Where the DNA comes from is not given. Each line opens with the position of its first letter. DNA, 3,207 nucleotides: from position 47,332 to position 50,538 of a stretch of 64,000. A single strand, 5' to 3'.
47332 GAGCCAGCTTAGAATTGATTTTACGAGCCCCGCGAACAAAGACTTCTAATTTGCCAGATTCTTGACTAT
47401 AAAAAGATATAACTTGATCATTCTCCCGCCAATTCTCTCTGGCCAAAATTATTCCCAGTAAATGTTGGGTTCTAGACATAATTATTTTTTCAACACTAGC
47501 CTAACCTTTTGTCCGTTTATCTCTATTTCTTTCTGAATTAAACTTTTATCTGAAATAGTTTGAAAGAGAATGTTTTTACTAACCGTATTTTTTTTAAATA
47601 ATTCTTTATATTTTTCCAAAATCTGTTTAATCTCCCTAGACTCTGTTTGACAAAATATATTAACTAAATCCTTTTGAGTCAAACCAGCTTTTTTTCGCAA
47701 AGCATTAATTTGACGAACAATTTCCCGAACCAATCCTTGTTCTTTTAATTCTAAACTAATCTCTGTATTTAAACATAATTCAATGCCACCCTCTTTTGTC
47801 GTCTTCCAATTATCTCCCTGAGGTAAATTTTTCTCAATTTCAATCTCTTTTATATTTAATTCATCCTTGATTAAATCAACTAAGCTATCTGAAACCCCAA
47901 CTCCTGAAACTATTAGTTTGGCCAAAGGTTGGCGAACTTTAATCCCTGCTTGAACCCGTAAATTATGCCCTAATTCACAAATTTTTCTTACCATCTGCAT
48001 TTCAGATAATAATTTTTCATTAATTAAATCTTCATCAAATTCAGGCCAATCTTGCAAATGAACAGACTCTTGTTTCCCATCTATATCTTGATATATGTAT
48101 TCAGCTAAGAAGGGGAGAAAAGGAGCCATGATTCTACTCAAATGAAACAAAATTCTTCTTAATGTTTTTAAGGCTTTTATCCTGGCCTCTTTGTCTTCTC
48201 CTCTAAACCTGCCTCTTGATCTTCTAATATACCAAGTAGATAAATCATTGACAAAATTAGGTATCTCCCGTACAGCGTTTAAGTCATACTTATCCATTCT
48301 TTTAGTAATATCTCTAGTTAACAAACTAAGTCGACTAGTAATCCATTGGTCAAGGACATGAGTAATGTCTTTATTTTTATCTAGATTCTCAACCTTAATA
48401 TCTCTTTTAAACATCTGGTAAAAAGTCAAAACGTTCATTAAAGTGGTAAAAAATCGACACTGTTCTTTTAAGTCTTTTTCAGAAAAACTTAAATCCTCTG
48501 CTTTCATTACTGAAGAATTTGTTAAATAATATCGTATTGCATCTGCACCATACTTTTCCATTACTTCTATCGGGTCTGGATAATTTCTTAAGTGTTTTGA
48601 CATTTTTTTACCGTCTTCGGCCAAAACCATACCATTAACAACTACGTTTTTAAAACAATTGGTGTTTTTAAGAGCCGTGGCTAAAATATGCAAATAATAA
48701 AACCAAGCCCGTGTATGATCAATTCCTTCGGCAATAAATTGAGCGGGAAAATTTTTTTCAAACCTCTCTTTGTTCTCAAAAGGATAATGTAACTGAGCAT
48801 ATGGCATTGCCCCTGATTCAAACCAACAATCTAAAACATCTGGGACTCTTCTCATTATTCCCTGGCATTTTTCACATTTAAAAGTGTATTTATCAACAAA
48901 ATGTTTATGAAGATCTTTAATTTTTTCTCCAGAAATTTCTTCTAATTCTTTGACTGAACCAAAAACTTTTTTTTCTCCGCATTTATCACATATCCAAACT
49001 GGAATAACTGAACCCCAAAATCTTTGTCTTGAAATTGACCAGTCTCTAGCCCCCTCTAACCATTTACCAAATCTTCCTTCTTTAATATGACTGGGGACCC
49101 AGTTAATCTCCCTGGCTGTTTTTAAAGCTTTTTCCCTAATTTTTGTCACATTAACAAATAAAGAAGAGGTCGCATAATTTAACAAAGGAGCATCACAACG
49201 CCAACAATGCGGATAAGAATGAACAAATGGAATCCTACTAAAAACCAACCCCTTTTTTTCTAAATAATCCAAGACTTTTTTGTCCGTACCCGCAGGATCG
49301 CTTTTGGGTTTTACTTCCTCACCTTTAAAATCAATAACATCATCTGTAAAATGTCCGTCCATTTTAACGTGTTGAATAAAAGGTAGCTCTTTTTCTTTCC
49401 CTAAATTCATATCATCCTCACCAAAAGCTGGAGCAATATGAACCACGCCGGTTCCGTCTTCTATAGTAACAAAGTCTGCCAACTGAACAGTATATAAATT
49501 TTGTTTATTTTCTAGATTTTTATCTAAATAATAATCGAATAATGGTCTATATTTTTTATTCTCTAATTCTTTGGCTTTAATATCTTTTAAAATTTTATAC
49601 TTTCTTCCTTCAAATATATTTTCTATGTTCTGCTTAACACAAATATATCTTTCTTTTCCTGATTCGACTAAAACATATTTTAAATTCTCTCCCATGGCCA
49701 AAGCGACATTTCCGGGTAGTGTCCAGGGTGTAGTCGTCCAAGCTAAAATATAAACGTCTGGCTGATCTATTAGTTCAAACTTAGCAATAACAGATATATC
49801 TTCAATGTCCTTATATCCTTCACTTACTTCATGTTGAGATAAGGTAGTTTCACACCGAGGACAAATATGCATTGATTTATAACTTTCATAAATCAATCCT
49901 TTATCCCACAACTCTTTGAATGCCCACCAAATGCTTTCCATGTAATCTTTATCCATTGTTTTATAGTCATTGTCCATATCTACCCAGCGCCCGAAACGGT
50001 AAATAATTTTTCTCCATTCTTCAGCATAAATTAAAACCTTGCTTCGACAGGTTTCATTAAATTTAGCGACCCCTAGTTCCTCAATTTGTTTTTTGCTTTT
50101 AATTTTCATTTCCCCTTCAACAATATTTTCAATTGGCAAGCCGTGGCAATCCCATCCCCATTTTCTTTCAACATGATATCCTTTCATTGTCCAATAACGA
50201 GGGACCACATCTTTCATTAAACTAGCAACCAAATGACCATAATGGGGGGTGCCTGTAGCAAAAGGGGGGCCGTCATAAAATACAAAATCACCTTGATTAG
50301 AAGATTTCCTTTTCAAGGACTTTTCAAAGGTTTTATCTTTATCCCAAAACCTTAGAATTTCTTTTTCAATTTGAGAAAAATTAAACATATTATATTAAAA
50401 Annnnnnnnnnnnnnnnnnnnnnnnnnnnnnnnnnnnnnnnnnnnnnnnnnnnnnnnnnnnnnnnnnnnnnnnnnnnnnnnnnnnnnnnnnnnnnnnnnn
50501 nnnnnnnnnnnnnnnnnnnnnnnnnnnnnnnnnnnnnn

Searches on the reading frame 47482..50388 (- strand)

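Call 35: search_protein_families(library=pfam, proteins=[window:47482-50388:-], max_evalue=0.00001)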
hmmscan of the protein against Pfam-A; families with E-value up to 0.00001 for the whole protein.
window:47482-50388:- (968 aa): 5 families
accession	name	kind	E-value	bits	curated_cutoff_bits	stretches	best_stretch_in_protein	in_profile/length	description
PF00133.28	tRNA-synt_1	-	1.1e-136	456.3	22.7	1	11-633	2-413/414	tRNA synthetases class I (I, L, M and V)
PF08264.19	Anticodon_1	-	8e-34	117.1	25.1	1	680-824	1-146/148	Anticodon-binding domain of tRNA ligase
PF09334.17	tRNA-synt_1g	-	4.5e-19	68.9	20.1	2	561-643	297-374/391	tRNA synthetases class I (M)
PF19302.4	DUF5915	-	3.7e-18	66.2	27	1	859-968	90-194/195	Domain of unknown function (DUF5915)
PF01406.26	tRNA-synt_1e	-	7.5e-06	26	27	0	572-643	231-299/301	tRNA synthetases class I (C) catalytic domain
